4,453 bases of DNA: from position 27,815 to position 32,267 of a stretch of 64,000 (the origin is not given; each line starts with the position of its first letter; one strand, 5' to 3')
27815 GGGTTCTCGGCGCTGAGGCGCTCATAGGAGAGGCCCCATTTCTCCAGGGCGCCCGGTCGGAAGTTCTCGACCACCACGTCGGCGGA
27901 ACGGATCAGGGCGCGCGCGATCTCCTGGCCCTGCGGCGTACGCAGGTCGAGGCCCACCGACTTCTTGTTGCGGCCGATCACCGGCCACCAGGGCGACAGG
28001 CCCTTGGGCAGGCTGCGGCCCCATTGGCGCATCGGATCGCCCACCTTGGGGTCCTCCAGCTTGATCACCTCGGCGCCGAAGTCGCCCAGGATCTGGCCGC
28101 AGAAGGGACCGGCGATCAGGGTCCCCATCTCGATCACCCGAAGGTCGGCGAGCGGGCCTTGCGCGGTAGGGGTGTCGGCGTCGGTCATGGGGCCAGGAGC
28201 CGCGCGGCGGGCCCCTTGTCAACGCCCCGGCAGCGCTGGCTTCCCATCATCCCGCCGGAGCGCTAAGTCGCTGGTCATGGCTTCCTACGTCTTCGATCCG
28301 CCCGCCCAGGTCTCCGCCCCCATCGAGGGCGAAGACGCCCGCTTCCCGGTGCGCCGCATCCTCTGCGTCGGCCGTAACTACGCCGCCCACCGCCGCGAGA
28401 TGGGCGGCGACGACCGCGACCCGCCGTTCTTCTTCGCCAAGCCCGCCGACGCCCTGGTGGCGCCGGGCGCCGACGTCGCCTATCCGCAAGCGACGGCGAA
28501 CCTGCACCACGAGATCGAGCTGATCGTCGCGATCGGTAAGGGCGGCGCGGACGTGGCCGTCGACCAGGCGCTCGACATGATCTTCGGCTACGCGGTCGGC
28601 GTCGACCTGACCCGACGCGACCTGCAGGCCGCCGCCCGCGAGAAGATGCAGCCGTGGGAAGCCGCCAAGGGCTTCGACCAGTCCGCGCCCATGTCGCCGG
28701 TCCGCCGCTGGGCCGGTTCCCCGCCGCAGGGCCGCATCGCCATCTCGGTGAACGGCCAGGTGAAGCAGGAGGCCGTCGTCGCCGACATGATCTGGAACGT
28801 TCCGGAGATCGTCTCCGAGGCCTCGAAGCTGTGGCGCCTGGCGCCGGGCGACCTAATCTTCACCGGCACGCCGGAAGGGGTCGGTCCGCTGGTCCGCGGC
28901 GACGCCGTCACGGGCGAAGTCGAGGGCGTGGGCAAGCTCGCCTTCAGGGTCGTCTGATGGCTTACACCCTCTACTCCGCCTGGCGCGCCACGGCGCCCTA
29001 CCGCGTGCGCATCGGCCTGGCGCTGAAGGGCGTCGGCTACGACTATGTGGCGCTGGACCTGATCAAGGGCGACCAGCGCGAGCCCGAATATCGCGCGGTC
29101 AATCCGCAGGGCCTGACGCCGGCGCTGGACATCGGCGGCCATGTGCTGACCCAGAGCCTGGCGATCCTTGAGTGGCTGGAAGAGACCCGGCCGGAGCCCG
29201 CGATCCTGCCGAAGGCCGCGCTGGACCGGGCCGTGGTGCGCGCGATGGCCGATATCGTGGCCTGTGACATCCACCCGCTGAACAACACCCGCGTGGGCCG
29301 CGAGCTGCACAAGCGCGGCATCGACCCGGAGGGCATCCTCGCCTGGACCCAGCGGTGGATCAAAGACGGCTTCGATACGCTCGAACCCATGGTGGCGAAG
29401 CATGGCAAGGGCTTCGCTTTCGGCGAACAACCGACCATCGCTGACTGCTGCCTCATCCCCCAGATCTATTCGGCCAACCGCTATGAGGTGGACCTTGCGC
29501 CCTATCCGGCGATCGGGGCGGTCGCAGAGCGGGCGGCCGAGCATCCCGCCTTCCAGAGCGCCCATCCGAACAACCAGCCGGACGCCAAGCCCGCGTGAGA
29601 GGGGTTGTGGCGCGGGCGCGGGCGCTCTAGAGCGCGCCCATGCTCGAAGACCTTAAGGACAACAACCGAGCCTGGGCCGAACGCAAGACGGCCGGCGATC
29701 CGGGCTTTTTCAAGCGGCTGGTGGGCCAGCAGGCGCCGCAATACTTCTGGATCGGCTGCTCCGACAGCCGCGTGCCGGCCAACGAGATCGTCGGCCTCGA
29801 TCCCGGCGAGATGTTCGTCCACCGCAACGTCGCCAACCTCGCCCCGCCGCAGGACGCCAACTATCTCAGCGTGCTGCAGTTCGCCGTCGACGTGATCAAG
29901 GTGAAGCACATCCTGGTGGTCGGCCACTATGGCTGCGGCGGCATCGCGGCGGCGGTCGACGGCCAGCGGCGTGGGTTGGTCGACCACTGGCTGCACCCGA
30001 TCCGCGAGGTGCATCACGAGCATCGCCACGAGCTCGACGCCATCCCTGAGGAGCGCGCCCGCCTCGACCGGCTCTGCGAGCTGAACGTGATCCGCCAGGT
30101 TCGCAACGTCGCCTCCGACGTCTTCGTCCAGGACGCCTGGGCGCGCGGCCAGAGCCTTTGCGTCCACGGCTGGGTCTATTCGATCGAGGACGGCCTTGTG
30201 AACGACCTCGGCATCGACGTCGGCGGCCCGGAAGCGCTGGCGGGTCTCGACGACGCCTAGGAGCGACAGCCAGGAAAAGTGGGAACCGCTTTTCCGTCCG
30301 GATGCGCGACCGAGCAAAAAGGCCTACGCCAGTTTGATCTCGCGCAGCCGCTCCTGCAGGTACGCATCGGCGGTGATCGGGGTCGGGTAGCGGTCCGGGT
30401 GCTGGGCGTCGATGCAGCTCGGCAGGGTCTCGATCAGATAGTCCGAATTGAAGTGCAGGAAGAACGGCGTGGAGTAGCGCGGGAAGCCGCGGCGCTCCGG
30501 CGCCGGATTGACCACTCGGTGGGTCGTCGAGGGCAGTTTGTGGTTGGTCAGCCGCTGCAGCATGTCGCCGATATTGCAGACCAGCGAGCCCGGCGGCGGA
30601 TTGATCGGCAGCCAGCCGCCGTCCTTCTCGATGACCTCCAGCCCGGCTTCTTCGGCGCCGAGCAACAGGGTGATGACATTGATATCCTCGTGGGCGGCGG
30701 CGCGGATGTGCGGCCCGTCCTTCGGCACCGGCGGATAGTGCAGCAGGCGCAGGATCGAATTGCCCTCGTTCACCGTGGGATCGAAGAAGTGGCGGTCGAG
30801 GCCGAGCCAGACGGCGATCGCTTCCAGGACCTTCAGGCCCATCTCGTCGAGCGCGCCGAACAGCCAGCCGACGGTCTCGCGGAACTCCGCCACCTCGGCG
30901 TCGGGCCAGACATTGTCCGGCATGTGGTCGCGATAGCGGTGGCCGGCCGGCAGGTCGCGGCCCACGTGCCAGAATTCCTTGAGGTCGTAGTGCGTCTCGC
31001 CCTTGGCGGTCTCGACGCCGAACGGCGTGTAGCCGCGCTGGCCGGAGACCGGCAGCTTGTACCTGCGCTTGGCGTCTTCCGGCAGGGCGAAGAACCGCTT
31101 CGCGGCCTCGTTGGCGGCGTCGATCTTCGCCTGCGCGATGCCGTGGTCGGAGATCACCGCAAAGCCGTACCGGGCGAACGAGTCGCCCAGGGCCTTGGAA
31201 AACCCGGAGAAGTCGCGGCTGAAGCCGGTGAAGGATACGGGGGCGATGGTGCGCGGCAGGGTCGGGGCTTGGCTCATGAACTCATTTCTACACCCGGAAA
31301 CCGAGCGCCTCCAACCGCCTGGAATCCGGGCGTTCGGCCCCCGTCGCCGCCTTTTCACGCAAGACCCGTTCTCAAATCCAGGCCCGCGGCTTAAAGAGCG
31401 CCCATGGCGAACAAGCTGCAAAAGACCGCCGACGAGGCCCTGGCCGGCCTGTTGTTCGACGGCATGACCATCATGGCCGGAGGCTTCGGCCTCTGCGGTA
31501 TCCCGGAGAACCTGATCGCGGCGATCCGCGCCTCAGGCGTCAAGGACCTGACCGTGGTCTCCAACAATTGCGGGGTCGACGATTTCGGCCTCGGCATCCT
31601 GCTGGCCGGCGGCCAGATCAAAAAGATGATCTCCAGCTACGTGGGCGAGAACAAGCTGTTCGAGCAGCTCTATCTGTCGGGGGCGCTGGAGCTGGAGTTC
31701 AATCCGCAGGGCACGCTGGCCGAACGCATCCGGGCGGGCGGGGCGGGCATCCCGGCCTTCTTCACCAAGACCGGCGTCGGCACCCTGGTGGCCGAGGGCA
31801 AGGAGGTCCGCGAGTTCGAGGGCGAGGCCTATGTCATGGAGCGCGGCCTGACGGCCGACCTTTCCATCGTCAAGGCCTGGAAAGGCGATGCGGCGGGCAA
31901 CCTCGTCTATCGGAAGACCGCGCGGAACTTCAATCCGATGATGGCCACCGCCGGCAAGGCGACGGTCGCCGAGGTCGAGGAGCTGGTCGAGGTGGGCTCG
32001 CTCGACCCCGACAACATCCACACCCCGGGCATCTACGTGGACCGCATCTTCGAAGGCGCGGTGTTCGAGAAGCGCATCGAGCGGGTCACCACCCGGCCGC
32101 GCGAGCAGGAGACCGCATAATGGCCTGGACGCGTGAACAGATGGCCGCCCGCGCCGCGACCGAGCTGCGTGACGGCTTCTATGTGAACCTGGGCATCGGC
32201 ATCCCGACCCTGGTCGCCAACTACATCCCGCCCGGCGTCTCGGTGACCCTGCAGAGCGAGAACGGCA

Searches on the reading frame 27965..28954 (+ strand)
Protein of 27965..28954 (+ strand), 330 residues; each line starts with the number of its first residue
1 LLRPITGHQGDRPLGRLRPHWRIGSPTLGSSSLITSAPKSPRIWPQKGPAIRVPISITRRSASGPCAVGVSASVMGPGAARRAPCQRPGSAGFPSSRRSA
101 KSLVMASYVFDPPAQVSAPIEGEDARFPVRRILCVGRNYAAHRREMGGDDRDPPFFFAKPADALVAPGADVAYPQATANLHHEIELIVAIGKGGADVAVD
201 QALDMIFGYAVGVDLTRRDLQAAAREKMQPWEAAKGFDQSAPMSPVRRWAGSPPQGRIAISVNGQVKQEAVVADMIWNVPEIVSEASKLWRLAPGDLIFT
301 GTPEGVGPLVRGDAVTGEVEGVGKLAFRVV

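Call 54: search_protein_families(library=pfam, proteins=[window:27965-28954:+], max_evalue=0.001)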
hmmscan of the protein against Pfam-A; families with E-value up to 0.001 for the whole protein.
window:27965-28954:+ (330 aa): 1 family
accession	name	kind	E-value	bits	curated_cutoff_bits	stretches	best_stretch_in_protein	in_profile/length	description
PF01557.24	FAA_hydrolase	-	1.3e-55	188.8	23.9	1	132-330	2-214/214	Fumarylacetoacetate (FAA) hydrolase C-terminal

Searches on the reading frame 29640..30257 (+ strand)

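Call 18: search_protein_families(library=pfam, proteins=[window:29640-30257:+], max_evalue=0.01)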
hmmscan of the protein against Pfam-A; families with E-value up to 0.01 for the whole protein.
window:29640-30257:+ (206 aa): 1 family
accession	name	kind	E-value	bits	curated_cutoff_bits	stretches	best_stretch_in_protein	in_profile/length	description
PF00484.24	Pro_CA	-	7e-53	179.5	25.7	1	35-187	1-156/156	Carbonic anhydrase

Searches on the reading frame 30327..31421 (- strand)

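Call 18: search_protein_families(library=pfam, proteins=[window:30327-31421:-], max_evalue=0.01)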
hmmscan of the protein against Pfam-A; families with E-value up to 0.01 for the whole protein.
window:30327-31421:- (365 aa): 2 families
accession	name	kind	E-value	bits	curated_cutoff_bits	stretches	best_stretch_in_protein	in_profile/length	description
PF14226.12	DIOX_N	-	3.8e-23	82.8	27.3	1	72-174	15-116/117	non-haem dioxygenase in morphine synthesis N-terminal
PF03171.26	2OG-FeII_Oxy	-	1.1e-22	80.6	23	1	221-323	2-100/101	2OG-Fe(II) oxygenase superfamily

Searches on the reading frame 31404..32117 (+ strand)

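Call 3: search_protein_families(library=pfam, proteins=[window:31404-32117:+], max_evalue=0.01)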
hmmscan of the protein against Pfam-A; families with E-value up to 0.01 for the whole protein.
window:31404-32117:+ (238 aa): 1 family
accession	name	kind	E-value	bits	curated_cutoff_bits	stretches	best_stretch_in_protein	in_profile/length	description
PF01144.29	CoA_trans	-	3.6e-79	265.6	23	1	8-217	3-216/217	Coenzyme A transferase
